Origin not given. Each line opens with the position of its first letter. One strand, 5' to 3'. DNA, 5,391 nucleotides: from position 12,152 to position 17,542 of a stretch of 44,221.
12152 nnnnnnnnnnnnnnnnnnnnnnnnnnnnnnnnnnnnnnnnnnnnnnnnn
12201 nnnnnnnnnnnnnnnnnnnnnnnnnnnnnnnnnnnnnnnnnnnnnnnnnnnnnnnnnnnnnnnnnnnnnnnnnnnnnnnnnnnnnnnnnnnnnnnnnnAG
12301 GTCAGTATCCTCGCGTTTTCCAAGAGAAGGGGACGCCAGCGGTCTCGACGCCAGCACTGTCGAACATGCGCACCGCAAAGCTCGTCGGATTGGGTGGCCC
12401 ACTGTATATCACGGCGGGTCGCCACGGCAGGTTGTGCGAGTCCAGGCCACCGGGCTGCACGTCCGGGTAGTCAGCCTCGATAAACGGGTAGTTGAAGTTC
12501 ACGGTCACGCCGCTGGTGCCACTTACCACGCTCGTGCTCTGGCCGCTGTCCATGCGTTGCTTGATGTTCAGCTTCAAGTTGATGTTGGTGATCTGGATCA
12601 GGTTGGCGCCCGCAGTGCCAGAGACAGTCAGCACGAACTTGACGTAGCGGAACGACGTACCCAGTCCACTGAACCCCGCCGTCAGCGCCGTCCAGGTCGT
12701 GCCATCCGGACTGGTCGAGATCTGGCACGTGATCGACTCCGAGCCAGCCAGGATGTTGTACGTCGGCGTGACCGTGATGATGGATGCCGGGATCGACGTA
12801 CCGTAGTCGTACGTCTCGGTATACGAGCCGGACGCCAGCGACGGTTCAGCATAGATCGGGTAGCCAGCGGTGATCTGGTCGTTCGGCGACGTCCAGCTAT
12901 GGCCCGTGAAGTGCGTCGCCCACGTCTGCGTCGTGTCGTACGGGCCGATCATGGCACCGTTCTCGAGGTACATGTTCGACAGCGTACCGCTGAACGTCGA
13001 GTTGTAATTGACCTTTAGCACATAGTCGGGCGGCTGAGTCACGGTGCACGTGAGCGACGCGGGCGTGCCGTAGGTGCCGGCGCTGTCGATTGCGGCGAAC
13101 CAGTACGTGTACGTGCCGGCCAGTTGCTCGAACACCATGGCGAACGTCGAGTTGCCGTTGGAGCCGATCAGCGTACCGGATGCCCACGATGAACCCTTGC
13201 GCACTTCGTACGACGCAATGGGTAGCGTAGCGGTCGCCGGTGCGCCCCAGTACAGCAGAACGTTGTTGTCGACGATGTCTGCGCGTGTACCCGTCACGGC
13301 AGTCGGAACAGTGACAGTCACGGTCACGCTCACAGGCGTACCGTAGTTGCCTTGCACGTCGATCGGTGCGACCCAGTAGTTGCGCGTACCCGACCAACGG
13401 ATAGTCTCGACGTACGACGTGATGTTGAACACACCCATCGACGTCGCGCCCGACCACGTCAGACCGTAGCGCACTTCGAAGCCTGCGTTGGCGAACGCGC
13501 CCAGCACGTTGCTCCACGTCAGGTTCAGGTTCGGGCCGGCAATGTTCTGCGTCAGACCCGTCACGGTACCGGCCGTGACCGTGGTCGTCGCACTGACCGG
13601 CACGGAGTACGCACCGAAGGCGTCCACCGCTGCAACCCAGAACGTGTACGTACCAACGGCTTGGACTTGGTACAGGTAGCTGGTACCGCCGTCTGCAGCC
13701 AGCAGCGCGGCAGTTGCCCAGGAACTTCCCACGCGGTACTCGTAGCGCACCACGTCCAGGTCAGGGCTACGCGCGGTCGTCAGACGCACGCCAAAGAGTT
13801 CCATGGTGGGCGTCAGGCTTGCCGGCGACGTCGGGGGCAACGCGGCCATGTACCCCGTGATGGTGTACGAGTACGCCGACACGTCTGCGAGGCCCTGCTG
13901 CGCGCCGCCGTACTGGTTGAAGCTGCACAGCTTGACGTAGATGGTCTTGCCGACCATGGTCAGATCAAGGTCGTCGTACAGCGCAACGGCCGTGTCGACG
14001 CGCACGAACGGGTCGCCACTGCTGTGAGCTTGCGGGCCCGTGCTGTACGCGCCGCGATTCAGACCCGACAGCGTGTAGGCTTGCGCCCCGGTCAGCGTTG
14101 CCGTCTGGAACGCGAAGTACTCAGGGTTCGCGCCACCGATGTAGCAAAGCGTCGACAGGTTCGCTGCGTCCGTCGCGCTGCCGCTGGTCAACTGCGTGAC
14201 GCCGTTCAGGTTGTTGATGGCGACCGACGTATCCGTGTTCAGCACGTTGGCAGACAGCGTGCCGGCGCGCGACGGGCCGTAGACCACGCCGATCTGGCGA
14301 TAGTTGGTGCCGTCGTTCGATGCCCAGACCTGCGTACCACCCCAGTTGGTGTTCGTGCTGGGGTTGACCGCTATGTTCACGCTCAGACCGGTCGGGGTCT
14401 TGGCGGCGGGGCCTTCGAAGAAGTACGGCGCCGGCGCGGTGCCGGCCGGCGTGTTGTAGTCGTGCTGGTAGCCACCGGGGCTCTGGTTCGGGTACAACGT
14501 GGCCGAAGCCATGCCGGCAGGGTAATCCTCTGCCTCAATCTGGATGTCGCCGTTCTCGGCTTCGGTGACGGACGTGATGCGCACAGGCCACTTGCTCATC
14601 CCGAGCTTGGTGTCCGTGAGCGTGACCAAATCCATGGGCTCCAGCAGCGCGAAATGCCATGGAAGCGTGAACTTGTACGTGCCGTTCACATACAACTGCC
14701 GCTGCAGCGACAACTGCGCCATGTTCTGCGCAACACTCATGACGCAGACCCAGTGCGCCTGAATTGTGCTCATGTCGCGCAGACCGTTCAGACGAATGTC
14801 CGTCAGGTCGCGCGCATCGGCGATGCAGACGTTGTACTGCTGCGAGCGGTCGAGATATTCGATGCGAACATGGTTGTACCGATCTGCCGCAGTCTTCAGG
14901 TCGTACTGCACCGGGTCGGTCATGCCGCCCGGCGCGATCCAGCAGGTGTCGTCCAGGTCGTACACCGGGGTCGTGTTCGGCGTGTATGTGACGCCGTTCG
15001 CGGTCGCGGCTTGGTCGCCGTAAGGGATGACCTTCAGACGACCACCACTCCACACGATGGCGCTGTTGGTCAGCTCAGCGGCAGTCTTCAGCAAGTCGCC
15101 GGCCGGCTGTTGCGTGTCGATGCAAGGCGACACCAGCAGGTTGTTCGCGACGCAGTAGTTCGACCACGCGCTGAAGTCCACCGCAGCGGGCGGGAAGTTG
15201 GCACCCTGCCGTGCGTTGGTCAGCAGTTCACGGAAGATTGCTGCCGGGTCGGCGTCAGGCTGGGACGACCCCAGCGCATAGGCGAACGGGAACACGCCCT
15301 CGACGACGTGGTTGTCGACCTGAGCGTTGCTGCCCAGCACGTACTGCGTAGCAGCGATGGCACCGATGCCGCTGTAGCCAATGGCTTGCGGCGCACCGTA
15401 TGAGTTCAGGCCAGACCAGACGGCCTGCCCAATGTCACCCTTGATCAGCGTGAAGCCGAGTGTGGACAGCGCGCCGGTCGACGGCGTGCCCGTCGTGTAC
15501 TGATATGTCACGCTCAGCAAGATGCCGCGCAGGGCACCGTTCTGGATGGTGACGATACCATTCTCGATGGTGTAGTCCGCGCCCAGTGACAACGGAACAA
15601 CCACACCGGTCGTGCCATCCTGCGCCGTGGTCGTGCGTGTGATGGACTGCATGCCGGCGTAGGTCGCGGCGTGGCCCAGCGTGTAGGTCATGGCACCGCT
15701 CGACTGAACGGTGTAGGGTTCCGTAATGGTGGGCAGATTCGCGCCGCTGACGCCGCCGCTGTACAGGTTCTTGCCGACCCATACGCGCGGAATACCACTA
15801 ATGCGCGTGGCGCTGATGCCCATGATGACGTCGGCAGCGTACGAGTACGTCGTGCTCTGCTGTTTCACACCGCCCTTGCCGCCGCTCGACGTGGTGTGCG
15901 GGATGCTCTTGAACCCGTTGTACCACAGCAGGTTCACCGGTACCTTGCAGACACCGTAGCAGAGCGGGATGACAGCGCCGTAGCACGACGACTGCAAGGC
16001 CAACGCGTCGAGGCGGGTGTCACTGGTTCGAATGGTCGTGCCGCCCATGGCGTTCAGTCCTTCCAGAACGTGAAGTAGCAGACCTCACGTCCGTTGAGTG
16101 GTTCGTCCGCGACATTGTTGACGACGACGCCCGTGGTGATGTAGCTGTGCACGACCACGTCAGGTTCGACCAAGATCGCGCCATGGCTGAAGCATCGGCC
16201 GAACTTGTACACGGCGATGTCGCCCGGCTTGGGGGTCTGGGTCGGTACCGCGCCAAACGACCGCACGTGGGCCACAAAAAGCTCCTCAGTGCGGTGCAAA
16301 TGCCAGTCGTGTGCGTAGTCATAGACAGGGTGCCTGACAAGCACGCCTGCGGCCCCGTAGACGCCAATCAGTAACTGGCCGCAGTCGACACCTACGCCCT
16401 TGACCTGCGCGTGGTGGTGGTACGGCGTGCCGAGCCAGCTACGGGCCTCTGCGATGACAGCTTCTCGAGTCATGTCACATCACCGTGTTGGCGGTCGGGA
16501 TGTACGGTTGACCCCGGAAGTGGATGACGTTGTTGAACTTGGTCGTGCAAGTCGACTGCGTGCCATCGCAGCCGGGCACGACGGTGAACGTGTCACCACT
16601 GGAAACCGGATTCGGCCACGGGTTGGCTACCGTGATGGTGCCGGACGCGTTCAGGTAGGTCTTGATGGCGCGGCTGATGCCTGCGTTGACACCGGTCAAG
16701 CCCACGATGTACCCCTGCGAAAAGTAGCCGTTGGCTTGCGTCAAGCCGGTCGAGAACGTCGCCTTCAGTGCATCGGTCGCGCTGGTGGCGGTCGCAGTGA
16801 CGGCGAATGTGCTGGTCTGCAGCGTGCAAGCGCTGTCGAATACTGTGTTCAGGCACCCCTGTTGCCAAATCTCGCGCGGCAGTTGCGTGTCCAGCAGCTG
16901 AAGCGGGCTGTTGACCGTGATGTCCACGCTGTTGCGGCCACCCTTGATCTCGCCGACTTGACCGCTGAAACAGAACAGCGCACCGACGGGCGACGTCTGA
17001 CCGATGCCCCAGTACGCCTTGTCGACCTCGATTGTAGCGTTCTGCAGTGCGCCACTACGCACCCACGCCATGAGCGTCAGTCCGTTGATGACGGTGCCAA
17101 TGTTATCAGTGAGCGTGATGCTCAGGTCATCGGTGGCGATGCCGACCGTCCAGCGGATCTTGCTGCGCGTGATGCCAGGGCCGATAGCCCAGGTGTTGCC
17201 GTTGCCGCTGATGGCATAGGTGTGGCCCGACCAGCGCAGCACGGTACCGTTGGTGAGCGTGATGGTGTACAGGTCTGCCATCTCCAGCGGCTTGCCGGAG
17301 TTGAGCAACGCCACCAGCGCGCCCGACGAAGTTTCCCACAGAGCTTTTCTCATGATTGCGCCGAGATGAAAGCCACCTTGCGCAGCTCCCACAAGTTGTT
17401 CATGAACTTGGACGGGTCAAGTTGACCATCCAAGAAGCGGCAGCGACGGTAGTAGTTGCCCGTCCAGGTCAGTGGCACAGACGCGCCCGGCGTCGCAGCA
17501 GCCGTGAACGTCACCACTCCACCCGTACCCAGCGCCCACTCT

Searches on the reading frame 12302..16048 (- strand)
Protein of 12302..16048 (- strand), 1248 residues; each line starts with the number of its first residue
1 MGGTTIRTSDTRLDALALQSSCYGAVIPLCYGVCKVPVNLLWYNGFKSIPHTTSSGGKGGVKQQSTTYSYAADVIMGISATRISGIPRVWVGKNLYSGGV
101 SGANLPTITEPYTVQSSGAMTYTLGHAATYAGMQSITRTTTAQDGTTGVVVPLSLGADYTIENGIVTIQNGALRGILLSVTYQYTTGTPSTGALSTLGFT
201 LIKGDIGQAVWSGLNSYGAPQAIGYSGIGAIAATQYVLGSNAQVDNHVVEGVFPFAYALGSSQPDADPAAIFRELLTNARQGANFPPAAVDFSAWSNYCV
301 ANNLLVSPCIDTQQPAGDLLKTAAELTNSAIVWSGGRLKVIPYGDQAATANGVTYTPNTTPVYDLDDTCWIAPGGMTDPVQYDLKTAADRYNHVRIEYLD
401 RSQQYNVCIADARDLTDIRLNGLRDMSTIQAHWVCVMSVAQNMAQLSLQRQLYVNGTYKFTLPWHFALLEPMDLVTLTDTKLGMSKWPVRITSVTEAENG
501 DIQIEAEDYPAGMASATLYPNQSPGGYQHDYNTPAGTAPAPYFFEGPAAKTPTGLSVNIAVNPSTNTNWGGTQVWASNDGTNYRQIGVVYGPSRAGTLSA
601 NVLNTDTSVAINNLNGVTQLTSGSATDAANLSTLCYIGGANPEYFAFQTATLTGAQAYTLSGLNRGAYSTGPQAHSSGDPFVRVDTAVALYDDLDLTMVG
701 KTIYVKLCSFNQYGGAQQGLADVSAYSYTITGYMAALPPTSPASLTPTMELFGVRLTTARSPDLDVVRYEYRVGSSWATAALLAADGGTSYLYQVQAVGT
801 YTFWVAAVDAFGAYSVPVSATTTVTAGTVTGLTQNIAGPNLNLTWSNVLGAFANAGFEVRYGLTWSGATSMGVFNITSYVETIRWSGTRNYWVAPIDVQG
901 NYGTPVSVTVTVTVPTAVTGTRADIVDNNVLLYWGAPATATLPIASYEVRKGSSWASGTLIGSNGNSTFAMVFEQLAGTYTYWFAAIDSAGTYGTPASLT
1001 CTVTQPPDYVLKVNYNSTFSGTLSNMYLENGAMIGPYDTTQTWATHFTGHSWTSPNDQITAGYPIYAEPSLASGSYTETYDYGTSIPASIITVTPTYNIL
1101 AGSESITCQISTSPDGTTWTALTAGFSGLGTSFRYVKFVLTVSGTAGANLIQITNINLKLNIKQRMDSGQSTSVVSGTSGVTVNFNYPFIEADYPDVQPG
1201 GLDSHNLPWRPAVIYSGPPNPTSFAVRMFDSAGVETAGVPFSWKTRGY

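Call 37: search_protein_families(library=pfam, proteins=[window:12302-16048:-], max_evalue=0.01)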
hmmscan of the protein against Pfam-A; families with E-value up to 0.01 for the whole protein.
window:12302-16048:- (1248 aa): 2 families
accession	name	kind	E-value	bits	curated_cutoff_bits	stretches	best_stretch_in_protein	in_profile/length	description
PF13550.12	Phage-tail_3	-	2.9e-29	102.5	23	1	311-495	1-163/164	Putative phage tail protein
PF23666.2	Rcc01698_C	-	1.5e-11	44.9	27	1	586-682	3-98/98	Rcc01698-like, C-terminal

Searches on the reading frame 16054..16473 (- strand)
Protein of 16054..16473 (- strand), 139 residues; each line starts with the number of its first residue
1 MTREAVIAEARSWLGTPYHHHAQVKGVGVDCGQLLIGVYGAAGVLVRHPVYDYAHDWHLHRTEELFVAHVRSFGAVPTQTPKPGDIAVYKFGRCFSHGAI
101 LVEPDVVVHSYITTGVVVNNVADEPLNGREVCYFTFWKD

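Call 37: search_protein_families(library=pfam, proteins=[window:16054-16473:-], max_evalue=0.01)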
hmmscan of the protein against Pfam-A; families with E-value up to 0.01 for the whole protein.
window:16054-16473:- (139 aa): 1 family
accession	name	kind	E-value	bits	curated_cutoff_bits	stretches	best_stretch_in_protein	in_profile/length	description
PF00877.26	NLPC_P60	-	9.7e-05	22.7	23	1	15-124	1-94/105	NlpC/P60 family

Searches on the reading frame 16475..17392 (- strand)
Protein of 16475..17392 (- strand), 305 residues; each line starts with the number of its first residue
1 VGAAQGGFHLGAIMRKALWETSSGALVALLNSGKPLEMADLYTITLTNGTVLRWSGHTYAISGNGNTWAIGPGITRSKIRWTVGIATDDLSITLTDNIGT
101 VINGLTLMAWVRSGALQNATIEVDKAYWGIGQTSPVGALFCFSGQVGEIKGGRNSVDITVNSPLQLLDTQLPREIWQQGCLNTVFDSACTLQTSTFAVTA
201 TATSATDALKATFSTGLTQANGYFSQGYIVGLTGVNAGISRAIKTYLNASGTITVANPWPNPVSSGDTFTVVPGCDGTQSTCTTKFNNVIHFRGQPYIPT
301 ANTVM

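Call 40: search_protein_families(library=pfam, proteins=[window:16475-17392:-], max_evalue=0.001)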
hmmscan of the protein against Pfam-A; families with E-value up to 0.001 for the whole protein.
window:16475-17392:- (305 aa): 2 families
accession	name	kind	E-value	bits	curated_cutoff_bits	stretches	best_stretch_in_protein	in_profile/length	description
PF09931.15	Phage_phiJL001_Gp84_N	-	1.7e-31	110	26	1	25-191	3-159/160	Baseplate hub protein, N-terminal attachment domain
PF09356.15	Phage_BR0599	-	2.7e-23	82.6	22.9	1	222-300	1-78/80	Phage conserved hypothetical protein BR0599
